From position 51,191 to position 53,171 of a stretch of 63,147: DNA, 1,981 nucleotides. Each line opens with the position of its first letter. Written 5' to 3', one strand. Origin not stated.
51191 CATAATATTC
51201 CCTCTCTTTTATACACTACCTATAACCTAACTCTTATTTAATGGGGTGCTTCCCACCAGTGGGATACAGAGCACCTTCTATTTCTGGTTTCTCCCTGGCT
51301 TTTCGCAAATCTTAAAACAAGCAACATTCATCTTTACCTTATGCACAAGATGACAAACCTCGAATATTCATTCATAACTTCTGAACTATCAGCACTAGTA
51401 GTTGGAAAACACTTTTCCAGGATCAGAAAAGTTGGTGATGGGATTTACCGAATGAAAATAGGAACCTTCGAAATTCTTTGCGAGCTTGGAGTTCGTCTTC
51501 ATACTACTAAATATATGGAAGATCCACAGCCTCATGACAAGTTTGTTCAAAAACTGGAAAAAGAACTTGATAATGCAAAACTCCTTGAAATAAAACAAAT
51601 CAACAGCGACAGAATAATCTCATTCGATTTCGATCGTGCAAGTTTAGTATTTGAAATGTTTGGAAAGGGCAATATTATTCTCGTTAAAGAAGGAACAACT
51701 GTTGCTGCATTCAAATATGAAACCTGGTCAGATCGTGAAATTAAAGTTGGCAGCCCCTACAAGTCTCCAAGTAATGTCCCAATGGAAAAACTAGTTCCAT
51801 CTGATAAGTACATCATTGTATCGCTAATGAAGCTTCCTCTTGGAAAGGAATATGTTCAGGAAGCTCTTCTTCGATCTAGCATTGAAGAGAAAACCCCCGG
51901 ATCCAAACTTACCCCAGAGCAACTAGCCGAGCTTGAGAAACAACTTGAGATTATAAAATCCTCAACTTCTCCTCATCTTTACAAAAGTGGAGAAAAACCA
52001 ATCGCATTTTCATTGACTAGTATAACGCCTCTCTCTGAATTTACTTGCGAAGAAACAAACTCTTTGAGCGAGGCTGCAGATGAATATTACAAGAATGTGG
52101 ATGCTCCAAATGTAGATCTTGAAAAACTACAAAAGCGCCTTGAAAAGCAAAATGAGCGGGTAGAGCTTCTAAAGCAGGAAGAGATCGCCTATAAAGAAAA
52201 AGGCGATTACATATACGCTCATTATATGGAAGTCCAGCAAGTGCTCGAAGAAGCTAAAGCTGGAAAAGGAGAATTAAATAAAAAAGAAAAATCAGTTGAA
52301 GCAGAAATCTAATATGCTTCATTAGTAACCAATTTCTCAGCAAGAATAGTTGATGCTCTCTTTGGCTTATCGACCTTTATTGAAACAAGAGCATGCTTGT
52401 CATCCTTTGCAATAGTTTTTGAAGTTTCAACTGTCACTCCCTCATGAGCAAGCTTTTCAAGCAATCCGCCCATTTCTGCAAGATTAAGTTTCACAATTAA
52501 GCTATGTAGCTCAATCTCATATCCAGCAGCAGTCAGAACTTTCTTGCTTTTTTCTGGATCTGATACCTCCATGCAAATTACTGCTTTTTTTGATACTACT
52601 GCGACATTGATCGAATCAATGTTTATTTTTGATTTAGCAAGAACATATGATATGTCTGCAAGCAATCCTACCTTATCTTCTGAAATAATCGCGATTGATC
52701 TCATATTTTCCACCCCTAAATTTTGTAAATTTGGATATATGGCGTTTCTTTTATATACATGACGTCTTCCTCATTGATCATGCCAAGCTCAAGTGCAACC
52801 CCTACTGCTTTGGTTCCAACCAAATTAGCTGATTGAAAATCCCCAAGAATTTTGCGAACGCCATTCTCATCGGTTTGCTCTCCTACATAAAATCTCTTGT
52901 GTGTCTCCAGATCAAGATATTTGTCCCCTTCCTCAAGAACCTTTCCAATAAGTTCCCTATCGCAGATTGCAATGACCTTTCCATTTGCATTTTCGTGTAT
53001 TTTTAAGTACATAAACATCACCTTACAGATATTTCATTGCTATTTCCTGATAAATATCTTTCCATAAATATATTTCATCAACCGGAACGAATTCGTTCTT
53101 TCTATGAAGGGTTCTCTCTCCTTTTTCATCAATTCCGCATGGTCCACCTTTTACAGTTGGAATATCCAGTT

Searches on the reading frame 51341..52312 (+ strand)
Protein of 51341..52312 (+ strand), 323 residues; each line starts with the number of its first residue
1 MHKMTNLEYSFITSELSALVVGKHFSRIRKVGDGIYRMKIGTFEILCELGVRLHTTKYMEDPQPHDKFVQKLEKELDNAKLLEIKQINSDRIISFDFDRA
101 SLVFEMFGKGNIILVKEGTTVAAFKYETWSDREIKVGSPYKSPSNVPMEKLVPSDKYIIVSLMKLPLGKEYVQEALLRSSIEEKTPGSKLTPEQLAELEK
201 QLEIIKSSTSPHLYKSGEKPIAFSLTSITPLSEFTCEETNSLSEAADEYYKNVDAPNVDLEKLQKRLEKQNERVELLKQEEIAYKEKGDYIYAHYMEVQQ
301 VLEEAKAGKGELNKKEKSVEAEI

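Call 14: search_protein_families(library=pfam, proteins=[window:51341-52312:+], max_evalue=0.01)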
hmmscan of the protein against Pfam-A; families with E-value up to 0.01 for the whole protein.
window:51341-52312:+ (323 aa): 1 family
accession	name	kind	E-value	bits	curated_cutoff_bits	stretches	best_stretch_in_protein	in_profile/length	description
PF05833.16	NFACT_N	-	5.5e-27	95.1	31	1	12-278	8-315/456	NFACT N-terminal and middle domains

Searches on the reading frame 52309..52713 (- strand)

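Call 64: search_protein_families(library=pfam, proteins=[window:52309-52713:-], max_evalue=0.001)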
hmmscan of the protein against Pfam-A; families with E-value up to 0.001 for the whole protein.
window:52309-52713:- (134 aa): 4 families
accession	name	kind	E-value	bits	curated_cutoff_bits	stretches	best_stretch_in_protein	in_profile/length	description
PF01842.31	ACT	-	6.1e-09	35.9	27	1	7-62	3-60/66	ACT domain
PF22629.2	ACT_AHAS_ss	-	1.6e-08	35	27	1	7-61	1-57/67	AHAS small subunit-like ACT domain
PF13291.12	ACT_4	-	3.5e-07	31.2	27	1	6-52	8-58/80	ACT domain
PF13740.12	ACT_6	-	0.00013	22.2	23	0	12-61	10-60/76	ACT domain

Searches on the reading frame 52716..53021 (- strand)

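Call 64: search_protein_families(library=pfam, proteins=[window:52716-53021:-], max_evalue=0.001)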
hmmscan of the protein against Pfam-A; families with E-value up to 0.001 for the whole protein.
window:52716-53021:- (101 aa): 1 family
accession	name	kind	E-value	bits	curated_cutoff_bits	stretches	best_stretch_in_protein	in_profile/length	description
PF04242.18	DUF424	-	5.7e-19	68.6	25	1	12-101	5-92/92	Protein of unknown function (DUF424)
